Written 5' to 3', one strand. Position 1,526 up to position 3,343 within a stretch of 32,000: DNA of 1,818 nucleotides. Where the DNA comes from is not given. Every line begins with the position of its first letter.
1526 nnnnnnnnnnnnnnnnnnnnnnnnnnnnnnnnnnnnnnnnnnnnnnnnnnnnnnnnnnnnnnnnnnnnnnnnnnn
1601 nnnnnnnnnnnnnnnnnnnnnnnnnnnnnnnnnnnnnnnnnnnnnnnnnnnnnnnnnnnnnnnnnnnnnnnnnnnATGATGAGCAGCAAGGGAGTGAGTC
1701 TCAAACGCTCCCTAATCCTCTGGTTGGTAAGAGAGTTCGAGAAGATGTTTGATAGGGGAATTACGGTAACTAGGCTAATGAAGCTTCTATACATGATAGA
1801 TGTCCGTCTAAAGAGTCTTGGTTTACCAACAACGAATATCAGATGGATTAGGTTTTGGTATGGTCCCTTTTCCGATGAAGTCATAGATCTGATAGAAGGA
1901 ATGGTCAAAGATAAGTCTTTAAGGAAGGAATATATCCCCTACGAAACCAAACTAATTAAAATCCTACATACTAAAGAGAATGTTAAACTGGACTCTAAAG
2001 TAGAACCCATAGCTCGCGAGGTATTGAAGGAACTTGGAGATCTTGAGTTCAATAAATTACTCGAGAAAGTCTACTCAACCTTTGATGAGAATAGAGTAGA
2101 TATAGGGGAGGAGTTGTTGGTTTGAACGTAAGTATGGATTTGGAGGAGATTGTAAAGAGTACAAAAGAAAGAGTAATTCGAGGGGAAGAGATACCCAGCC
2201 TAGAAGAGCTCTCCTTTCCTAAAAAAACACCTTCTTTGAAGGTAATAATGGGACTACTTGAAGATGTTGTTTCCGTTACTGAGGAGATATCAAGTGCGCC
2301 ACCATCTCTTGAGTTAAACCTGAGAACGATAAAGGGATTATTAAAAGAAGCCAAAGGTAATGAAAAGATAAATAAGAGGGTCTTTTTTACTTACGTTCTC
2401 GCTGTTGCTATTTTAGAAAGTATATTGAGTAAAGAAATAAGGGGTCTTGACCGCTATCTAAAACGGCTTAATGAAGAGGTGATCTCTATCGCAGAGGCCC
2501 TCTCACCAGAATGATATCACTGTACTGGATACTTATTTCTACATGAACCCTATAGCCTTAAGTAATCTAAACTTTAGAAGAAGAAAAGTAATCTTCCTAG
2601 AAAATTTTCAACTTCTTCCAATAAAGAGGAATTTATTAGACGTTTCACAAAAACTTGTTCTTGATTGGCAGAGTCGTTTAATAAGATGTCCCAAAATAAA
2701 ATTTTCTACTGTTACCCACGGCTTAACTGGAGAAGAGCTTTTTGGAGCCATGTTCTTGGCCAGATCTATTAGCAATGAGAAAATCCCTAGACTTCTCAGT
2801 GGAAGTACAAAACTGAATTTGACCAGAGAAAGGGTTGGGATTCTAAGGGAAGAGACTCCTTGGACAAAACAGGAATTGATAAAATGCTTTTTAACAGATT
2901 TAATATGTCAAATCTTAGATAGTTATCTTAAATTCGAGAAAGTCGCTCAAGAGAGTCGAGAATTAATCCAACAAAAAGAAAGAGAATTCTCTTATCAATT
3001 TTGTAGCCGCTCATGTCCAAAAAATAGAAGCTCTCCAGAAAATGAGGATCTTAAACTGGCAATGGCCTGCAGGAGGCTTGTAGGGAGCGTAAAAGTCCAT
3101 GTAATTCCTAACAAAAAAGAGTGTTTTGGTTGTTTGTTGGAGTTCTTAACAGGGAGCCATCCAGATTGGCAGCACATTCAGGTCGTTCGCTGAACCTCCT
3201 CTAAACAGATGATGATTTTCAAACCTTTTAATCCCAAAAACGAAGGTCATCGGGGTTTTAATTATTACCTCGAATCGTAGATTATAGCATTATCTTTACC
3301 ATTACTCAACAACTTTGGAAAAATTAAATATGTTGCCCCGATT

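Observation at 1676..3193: Panacea (DUF4065) domain gene coupled to two ORFans: candidate novel toxin-antitoxin or defence cassette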

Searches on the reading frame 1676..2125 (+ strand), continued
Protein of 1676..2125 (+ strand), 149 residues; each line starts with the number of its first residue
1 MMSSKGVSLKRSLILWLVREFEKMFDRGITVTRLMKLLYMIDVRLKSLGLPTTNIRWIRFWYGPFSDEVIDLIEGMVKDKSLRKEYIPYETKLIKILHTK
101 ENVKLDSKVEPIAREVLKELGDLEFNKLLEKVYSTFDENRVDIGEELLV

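Call 106: search_protein_families(library=pfam, proteins=[L123:878-1762:+, L123:1759-3882:+, L123:6116-7465:+, L123:7437-8402:+, L111:3-1235:+, L111:1239-1907:+, L111:6938-7786:-, L122:3-1631:+, L122:1609-2913:+, L101:3911-6100:-], max_evalue=0.0001)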
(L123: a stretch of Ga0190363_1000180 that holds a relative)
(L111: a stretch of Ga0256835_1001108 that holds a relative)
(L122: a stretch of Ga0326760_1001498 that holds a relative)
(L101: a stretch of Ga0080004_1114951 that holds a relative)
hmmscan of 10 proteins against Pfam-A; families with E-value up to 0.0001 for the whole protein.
L123:878-1762:+ (294 aa): 1 family
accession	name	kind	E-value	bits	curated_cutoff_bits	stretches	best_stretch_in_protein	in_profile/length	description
PF08423.17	Rad51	-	5e-08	32.9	22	1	4-181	51-229/244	Rad51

L123:1759-3882:+ (707 aa): 1 family
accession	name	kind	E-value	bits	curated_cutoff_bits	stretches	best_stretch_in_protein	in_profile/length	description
PF00136.26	DNA_pol_B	-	1.3e-35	123.5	23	2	373-680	108-438/453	DNA polymerase family B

L123:6116-7465:+ (449 aa): 2 families
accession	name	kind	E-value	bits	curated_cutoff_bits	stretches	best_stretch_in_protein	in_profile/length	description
PF02384.22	N6_Mtase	-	2.3e-16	60.5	20.4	1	338-444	7-104/311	N-6 DNA Methylase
PF20473.4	MmeI_Mtase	-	9.8e-06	25.4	27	1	378-439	23-84/259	MmeI, DNA-methyltransferase domain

L123:7437-8402:+ (322 aa): 2 families
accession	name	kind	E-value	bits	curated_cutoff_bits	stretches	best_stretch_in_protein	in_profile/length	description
PF07669.17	Eco57I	-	2.6e-15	57.3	25.3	1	49-149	76-168/171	Eco57I restriction-modification methylase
PF02384.22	N6_Mtase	-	5.6e-08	32.9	20.4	1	46-190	124-254/311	N-6 DNA Methylase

L111:3-1235:+ (410 aa): 2 families
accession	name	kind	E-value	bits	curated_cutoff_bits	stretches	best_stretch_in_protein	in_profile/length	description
PF13304.12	AAA_21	-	1.4e-07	32.3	27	1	285-359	229-304/304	AAA domain, putative AbiEii toxin, Type IV TA system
PF13175.12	AAA_15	-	9.6e-06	25.9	32.1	1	242-358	266-374/374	AAA ATPase domain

L111:1239-1907:+ (222 aa): 0 families

L111:6938-7786:- (282 aa): 0 families

L122:3-1631:+ (542 aa): 2 families
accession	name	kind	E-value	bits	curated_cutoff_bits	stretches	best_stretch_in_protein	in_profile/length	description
PF13020.12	NOV_C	-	1e-21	77.2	22.1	1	422-510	1-89/91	Protein NO VEIN, C-terminal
PF00271.37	Helicase_C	-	5e-15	56.1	23.5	1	10-61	59-110/110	Helicase conserved C-terminal domain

L122:1609-2913:+ (434 aa): 2 families
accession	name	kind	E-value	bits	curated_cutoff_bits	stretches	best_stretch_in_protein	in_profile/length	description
PF12706.13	Lactamase_B_2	-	1.6e-07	31.6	27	1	76-213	28-165/200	Beta-lactamase superfamily domain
PF07521.17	RMMBL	-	7.7e-05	23.1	21.6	0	386-419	11-45/63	Zn-dependent metallo-hydrolase RNA specificity domain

L101:3911-6100:- (729 aa): 1 family
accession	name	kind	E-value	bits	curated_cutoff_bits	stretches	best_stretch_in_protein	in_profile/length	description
PF13091.12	PLDc_2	-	4.4e-23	82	27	1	580-713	2-132/132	PLD-like domain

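Call 114: find_related_loci(query=A7, collection=viral_contigs, flank=4000)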
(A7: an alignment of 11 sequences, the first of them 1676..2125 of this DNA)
Query A7 (149 aa) in viral_contigs; peptide patterns used: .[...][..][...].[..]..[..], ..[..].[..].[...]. (x = any residue, [..] = any of these).
103 stretches matched a pattern; 2 encode a relative of the query (tblastn E <= 1e-3); 2 distinct loci.
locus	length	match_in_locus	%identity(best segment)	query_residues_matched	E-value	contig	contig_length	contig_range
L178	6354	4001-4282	30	33-136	1e-5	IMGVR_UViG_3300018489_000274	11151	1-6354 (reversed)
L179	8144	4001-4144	40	29-75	1e-5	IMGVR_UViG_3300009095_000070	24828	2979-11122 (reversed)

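Call 120: list_cluster_members(proteins=[P0004, P0001, P0002, P0005, P0008])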
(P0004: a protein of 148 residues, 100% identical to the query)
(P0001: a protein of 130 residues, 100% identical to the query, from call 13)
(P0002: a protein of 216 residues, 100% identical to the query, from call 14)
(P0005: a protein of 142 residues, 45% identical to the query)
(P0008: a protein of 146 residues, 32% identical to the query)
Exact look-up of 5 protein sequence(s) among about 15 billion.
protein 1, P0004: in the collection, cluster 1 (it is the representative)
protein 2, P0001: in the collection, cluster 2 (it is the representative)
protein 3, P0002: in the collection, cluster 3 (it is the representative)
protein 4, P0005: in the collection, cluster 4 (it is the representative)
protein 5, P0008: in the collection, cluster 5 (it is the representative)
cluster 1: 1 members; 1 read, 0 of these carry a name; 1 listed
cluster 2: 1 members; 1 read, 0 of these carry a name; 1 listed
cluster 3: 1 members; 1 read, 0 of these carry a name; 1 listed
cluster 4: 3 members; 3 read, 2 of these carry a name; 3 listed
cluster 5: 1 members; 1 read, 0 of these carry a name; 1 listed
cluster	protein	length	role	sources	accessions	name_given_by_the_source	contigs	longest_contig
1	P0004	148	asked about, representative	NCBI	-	-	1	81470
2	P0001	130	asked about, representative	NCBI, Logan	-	-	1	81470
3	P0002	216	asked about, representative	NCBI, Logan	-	-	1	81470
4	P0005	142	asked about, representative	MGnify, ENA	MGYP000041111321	CR=1 FL=1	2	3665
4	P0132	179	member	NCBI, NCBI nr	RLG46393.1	MAG: hypothetical protein DRO06_04495 [Thermoproteota archaeon] | MAG: hypothetical protein DRO06_04495 [Candidatus Korarchaeota archaeon]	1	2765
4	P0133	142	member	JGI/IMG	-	-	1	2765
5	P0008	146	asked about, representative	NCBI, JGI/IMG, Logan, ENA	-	-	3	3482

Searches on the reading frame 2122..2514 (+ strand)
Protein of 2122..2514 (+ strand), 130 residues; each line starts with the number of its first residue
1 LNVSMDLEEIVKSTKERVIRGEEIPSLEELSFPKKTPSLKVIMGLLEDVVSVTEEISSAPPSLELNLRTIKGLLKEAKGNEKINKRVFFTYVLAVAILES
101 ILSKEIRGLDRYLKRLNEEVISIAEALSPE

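Call 4: search_protein_families(library=pfam, proteins=[window:2122-2514:+], max_evalue=1)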
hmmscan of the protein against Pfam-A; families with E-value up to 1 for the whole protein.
window:2122-2514:+ (130 aa): 0 families

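Call 7: search_protein_families(library=padloc, proteins=[window:2122-2514:+], max_evalue=1)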
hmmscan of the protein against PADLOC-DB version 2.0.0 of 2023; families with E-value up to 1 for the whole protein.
window:2122-2514:+ (130 aa): 0 families

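Call 8: search_protein_families(library=phrogs, proteins=[window:2122-2514:+], max_evalue=1)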
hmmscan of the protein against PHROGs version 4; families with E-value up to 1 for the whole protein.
window:2122-2514:+ (130 aa): 0 families

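Call 9: search_protein_families(library=ncbifam, proteins=[window:2122-2514:+], max_evalue=1)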
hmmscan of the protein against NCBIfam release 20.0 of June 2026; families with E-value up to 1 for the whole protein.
window:2122-2514:+ (130 aa): 0 families

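Call 13: find_homologous_proteins(query=window:2122-2514:+, max_evalue=0.01)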
Query window:2122-2514:+ (130 aa): 1 proteins with E <= 0.01 among 51 candidates.
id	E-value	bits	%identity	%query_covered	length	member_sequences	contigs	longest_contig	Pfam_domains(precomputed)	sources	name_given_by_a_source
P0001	8.1e-71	253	100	100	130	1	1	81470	-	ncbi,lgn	-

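Call 28: predict_structure(protein=window:2122-2514:+)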
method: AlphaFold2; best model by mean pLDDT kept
length: 130 residues; sequences in the alignment: 1
mean_pLDDT: 51.4   pTM: 0.34
mean pLDDT of the five models: 51.4, 48.3, 48.1, 46.9, 45.4
residues with pLDDT >= 90: 0; 70-90: 0; 50-70: 70; < 50: 60
segments of 3 or more residues with pLDDT < 50: 1-4, 26-37, 83-91, 97-110, 119-130
pLDDT, mean of each block of 10 residues (from residue 1): 47 57 51 49 58 58 57 59 47 49 44 49 43
secondary structure, 60 per line:
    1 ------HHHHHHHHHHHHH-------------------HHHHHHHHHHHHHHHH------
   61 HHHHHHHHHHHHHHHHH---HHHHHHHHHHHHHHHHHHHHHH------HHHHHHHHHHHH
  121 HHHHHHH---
elements in order: H7-19 H39-54 H61-77 H81-102 H109-127
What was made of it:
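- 2122..2514 (+): Gene B: 130-aa acidic (pI 5.3) all-helical protein. Its TTG start overlaps the stop of A (TTGA). It belongs to subfamily B1 of a hypervariable middle slot. The single-sequence AF2 model is helical but of low confidence, pLDDT 51 (call 28).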

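Call 32: search_solved_structures(query=window:2122-2514:+, max_evalue=10)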
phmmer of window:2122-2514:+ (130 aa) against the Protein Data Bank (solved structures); distinct sequences matched with E-value up to 10: 8.
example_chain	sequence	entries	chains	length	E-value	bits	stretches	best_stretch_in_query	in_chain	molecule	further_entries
7kdt_A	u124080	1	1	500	0.043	17.2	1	58-119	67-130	Mitochondrial import receptor subunit TOM70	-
9pkq_A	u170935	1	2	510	0.044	17.1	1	58-119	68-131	Mitochondrial import receptor subunit TOM70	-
9yr4_A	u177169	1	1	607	0.059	16.7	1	58-119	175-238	Mitochondrial import receptor subunit TOM70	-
7dhg_C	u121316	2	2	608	0.059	16.7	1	58-119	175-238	Mitochondrial import receptor subunit TOM70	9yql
6m49_B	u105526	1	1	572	1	12.7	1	37-77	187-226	Sterol regulatory element-binding protein cleavage-activating protein,Sterol regulatory el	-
7etw_B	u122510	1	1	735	1.1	12.6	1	37-77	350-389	Sterol regulatory element-binding protein cleavage-activating protein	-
9e5c_1g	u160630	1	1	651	1.3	12.3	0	27-112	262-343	DRC1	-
9pxb_A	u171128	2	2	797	1.6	12.1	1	37-77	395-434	Sterol regulatory element-binding protein cleavage-activating protein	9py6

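Call 47: find_encoding_contigs(protein=P0001, flank=10000, max_places=4)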
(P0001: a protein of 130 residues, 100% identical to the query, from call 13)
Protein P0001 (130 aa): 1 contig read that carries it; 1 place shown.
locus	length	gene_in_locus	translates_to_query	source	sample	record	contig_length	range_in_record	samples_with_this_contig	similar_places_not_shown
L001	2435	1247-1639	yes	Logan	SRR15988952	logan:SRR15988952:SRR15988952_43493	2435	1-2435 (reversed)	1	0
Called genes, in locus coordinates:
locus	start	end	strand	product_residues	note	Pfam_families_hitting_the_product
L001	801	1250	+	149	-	PF13274:SocA_Panacea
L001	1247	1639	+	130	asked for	-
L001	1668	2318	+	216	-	-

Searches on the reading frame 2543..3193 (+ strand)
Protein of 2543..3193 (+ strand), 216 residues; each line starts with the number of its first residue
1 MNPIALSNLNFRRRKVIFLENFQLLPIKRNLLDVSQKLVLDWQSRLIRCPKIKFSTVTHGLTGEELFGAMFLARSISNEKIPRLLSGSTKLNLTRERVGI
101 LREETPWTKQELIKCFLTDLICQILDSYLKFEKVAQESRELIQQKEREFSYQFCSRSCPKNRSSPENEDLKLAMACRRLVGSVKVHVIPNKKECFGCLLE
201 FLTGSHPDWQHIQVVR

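Call 4: search_protein_families(library=pfam, proteins=[window:2543-3193:+], max_evalue=1)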
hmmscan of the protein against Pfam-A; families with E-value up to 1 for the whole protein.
window:2543-3193:+ (216 aa): 0 families

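Call 7: search_protein_families(library=padloc, proteins=[window:2543-3193:+], max_evalue=1)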
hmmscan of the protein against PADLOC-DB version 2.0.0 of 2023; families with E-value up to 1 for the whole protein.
window:2543-3193:+ (216 aa): 0 families

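Call 8: search_protein_families(library=phrogs, proteins=[window:2543-3193:+], max_evalue=1)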
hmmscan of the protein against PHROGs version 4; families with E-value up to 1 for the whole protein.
window:2543-3193:+ (216 aa): 0 families

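Call 9: search_protein_families(library=ncbifam, proteins=[window:2543-3193:+], max_evalue=1)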
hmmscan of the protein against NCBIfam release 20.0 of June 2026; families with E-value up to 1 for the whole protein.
window:2543-3193:+ (216 aa): 0 families

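Call 12: find_encoding_contigs(protein=window:2543-3193:+, flank=10000, max_places=6)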
Protein window:2543-3193:+ (216 aa): 1 contig read that carries it; 1 place shown.
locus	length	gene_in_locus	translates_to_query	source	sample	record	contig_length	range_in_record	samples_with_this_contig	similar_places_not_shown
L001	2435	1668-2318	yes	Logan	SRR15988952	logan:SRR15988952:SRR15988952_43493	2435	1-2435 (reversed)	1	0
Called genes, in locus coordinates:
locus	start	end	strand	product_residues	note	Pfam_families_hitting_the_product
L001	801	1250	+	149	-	PF13274:SocA_Panacea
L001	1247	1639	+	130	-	-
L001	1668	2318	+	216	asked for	-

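Call 14: find_homologous_proteins(query=window:2543-3193:+, max_evalue=0.01)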
Query window:2543-3193:+ (216 aa): 1 proteins with E <= 0.01 among 105 candidates.
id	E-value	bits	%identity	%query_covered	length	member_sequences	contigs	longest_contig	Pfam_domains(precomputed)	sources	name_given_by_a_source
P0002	5.8e-140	482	100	100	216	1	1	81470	-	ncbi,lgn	-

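Call 31: search_solved_structures(query=window:2543-3193:+, max_evalue=10)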
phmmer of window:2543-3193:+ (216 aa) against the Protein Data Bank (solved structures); distinct sequences matched with E-value up to 10: 0.

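Call 37: predict_structure(protein=window:2543-3193:+)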
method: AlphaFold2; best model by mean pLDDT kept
length: 216 residues; sequences in the alignment: 1
mean_pLDDT: 36.1   pTM: 0.25
mean pLDDT of the five models: 36.1, 33.8, 31.3, 29.8, 28.3
residues with pLDDT >= 90: 0; 70-90: 0; 50-70: 4; < 50: 212
segments of 3 or more residues with pLDDT < 50: 1-107, 109-113, 118-139, 141-216
pLDDT, mean of each block of 10 residues (from residue 1): 27 26 28 30 33 35 41 36 32 32 44 49 44 43 42 30 38 36 36 36 42 31
secondary structure, 60 per line:
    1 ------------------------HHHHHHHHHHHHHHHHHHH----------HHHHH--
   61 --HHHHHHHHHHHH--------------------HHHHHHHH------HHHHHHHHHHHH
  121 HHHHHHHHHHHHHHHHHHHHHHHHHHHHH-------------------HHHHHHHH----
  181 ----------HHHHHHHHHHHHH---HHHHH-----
elements in order: H25-43 H54-58 H63-74 H95-102 H109-149 H169-176 H191-203 H207-211
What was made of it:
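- Tried and rejected: Single-sequence AlphaFold2 of ORF2 (pLDDT 51) and ORF3 (pLDDT 36) gave unusable models and spent both prediction jobs before homologues were known (calls 28, 37).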

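Call 88: search_solved_structures(query=A2, max_evalue=10)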
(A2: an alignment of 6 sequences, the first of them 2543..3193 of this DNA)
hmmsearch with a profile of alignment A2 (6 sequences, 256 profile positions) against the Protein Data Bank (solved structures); distinct sequences matched with E-value up to 10: 10.
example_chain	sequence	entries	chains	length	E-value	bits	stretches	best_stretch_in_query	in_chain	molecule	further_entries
1d0g_R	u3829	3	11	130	0.11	15.5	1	167-217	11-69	DEATH RECEPTOR-5 | DEATH RECEPTOR 5 | Tumor necrosis factor receptor superfamily member 10B precursor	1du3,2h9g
1za3_R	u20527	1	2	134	0.11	15.4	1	166-217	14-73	Tumor necrosis factor receptor superfamily member 10B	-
4n90_R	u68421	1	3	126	0.13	15.1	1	168-217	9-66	Tumor necrosis factor receptor superfamily member 10B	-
4i9x_C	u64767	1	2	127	0.14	15.1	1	169-217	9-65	Tumor necrosis factor receptor superfamily member 10B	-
6t3j_E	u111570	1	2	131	0.16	14.8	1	169-217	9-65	Tumor necrosis factor receptor superfamily member 10B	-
3x3f_A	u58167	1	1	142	0.23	14.4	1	170-217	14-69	Tumor necrosis factor receptor superfamily member 10B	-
1d4v_A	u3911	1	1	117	0.48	13.3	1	174-217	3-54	DEATH RECEPTOR 5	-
6qld_Z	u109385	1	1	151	0.5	13.2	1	15-68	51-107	Inner kinetochore subunit NKP2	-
4od2_S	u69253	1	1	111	1.9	11.3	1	186-217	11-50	Tumor necrosis factor receptor superfamily member 10B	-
8dpx_A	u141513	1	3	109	4.7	10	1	186-217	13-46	Tumor necrosis factor receptor superfamily member 10B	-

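Call 98: search_protein_families(library=pfam, alignment_id=A8, max_evalue=10)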
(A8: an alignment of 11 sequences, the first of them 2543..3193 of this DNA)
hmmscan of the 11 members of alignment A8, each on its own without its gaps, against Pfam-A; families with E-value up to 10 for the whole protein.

A. member 1, window:2543-3193:+ (216 aa): 0 families

B. families by the number of members that match (of 11 scanned): 13 families
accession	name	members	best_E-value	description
PF19551.4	DUF6074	1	0.013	Family of unknown function (DUF6074)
PF01712.25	dNK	1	0.027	Deoxynucleoside kinase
PF21714.3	KaiA_N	1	0.053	Circadian clock protein KaiA, N-terminal domain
PF16064.11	DUF4806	1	0.053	Domain of unknown function (DUF4806)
PF10312.14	Cactin_mid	1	0.082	Conserved mid region of cactin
PF21484.3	Chp1-like_PIN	1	0.086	Chromo domain-containing protein 1-like, PIN domain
PF07576.18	BRAP2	1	0.11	BRCA1-associated protein 2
PF02719.21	Polysacc_synt_2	1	0.11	Polysaccharide biosynthesis protein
PF01927.22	Mut7-C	1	0.13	Mut7-C RNAse domain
PF09639.16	YjcQ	1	0.15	YjcQ protein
PF03611.19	EIIC-GAT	1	0.17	PTS system sugar-specific permease component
PF18208.6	NES_C_h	1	0.75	Nicking enzyme C-terminal middle helical domain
PF02022.25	Integrase_Zn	1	4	Integrase Zinc binding domain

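Call 99: search_solved_structures(query=A8, max_evalue=10)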
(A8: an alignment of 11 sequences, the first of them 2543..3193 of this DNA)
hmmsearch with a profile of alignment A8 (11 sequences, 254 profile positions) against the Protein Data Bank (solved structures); distinct sequences matched with E-value up to 10: 5.
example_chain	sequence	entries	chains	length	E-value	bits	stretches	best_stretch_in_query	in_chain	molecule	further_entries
2jx3_A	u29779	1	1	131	0.089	15.9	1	116-187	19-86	Protein DEK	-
3vdj_A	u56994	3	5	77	0.52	13.4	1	156-196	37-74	Circumsporozoite (CS) protein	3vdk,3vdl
6b0s_C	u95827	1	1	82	0.56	13.3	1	156-196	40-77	Circumsporozoite protein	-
9cca_A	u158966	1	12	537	0.97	12.5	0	157-202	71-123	Circumsporozoite protein,Pyridoxal 5'-phosphate synthase subunit Pdx1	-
5fzr_A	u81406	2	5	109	1.3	12.1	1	76-152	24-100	DESIGNED TPR PROTEIN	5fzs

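Call 111: search_protein_families(library=padloc, alignment_id=A8, max_evalue=1)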
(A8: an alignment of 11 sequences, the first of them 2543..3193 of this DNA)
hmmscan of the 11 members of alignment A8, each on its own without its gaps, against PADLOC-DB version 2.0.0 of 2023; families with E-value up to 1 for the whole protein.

A. member 1, window:2543-3193:+ (216 aa): 0 families

B. families by the number of members that match (of 11 scanned): 3 families
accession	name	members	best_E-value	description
PDLC01444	Cas10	1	0.0042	CAS-III; effector_LS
PDLC01189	Csm2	1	0.031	Csm2gr11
PDLC03848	LmuA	1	0.66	-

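Call 112: search_protein_families(library=phrogs, alignment_id=A8, max_evalue=1)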
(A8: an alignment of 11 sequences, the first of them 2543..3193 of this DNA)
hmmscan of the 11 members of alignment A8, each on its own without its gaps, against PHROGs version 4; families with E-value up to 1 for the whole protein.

A. member 1, window:2543-3193:+ (216 aa): 0 families

B. families by the number of members that match (of 11 scanned): 8 families
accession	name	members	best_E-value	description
phrog_38671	-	1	0.034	-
phrog_29963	-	1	0.12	-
phrog_38363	-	1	0.14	-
phrog_32870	-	1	0.15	-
phrog_29106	-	1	0.26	-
phrog_1958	-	1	0.26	minor tail protein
phrog_34607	-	1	0.27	-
phrog_18835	-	1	0.74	-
